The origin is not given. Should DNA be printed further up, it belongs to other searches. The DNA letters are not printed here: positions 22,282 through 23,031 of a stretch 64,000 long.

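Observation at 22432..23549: CyoD fused to a cupredoxin-like domain, followed by a stand-alone membrane-anchored paralog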

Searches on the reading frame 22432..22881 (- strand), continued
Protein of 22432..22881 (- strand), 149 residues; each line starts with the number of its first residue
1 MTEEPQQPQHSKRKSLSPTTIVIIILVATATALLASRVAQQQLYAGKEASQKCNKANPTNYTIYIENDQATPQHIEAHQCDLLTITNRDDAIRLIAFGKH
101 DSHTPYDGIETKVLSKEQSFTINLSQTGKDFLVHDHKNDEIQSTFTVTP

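Call 57: find_encoding_contigs(protein=P0282, flank=7000, max_places=1)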
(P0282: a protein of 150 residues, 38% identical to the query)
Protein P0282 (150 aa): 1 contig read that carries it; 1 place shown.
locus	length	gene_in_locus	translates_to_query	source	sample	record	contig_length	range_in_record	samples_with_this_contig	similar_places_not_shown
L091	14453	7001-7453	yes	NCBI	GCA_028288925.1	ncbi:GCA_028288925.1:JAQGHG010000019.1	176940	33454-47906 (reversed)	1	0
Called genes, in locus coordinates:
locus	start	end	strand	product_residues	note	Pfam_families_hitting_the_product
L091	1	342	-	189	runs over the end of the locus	PF13302:Acetyltransf_3, PF00583:Acetyltransf_1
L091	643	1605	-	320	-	PF01087:GalP_UDP_transf, PF16285:DUF4931_N, PF01230:HIT (faint), PF02744:GalP_UDP_tr_C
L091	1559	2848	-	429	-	PF13439:Glyco_transf_4, PF13579:Glyco_trans_4_4, PF00534:Glycos_transf_1, PF13692:Glyco_trans_1_4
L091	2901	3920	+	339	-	PF13579:Glyco_trans_4_4, PF13439:Glyco_transf_4, PF20706:GT4-conflict, PF00534:Glycos_transf_1, PF13692:Glyco_trans_1_4, PF13524:Glyco_trans_1_2 (faint)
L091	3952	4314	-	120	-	-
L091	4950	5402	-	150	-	-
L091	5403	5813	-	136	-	PF13744:HTH_37 (weak), PF12844:HTH_19, PF01381:HTH_3, PF13560:HTH_31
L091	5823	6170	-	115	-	PF05973:Gp49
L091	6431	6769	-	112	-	-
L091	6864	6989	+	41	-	-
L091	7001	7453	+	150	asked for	-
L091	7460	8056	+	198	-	PF07884:VKOR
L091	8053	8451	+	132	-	PF00293:NUDIX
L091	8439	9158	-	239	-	PF13489:Methyltransf_23, PF13847:Methyltransf_31, PF08241:Methyltransf_11, PF08242:Methyltransf_12, PF13649:Methyltransf_25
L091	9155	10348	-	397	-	PF07690:MFS_1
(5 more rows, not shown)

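Call 58: find_encoding_contigs(protein=P0293, flank=7000, max_places=1)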
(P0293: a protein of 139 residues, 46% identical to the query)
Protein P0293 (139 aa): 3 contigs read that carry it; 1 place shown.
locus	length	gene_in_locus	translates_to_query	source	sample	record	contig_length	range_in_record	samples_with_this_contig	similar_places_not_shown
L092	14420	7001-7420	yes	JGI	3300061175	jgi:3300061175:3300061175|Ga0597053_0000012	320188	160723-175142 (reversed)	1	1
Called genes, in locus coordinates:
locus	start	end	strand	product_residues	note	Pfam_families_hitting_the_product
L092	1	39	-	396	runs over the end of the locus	PF07992:Pyr_redox_2, PF13738:Pyr_redox_3 (faint), PF00070:Pyr_redox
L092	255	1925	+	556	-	PF01565:FAD_binding_4, PF02913:FAD-oxidase_C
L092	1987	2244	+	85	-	-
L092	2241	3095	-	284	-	PF01040:UbiA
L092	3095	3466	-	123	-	PF03626:COX4_pro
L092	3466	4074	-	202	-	PF00510:COX3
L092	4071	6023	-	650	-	PF00115:COX1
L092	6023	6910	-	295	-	PF00116:COX2 (weak), PF06481:COX_ARM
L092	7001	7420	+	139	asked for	-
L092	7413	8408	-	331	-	PF00512:HisKA, PF02518:HATPase_c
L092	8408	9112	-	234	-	PF00072:Response_reg, PF00486:Trans_reg_C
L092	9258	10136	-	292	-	PF03706:LPG_synthase_TM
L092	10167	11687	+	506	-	-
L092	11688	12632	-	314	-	PF00535:Glycos_transf_2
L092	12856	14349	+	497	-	PF03816:LytR_cpsA_psr, PF13399:LytR_C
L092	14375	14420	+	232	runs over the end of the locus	PF00027:cNMP_binding, PF13545:HTH_Crp_2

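Call 61: find_related_loci(query=A5, collection=metagenome_contigs, flank=8000)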
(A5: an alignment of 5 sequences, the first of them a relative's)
Query A5 (124 aa) in metagenome_contigs; peptide patterns used: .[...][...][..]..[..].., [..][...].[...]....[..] (x = any residue, [..] = any of these).
600 stretches matched a pattern (row limit reached: there are more); 159 encode a relative of the query (tblastn E <= 1e-3); the best 80 are kept; 80 distinct loci.
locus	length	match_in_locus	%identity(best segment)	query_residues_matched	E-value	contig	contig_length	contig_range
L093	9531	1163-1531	63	3-124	3e-45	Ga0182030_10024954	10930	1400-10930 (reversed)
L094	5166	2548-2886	58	11-123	5e-45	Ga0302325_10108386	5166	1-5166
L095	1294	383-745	59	5-124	9e-44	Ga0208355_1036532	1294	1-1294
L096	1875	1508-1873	58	4-120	7e-43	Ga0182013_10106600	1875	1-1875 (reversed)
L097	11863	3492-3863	55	1-123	5e-41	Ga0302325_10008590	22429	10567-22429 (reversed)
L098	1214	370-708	58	11-123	7e-42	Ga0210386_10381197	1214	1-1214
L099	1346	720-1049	59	15-124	2e-40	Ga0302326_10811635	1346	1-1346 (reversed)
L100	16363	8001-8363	51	1-122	1e-37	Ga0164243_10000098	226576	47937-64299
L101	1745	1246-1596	51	9-124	8e-37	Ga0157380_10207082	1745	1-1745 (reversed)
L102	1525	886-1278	50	1-123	5e-37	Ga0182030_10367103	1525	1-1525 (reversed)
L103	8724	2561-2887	58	16-124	5e-36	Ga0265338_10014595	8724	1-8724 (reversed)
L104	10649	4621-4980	51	10-123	4e-35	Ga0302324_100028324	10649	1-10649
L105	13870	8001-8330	55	15-124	3e-35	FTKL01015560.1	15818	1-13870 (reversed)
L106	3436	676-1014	58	15-122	7e-35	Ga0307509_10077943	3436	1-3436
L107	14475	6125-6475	51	9-122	6e-34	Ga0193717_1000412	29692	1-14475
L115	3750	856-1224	44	1-123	7e-32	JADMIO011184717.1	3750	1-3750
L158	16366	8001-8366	47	6-124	7e-23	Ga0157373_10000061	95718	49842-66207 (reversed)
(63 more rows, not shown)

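Call 69: search_protein_families(library=pfam, alignment_id=A4, max_evalue=0.01)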
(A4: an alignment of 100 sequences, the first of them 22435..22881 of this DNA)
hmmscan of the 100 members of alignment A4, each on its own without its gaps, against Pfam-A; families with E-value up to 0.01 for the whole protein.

A. member 1, window:22435-22881:- (149 aa): 0 families

B. families by the number of members that match (of 100 scanned): 5 families
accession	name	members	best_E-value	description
PF13473.12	Cupredoxin_1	81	5.4e-08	Cupredoxin-like domain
PF07732.21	Cu-oxidase_3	4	0.0006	Multicopper oxidase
PF23689.1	YldA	1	0.0061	YldA-like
PF23878.1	TPR_ELP1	1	0.0077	ELP1 TPR domain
PF23823.1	DUF7193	1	0.0078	Family of unknown function (DUF7193)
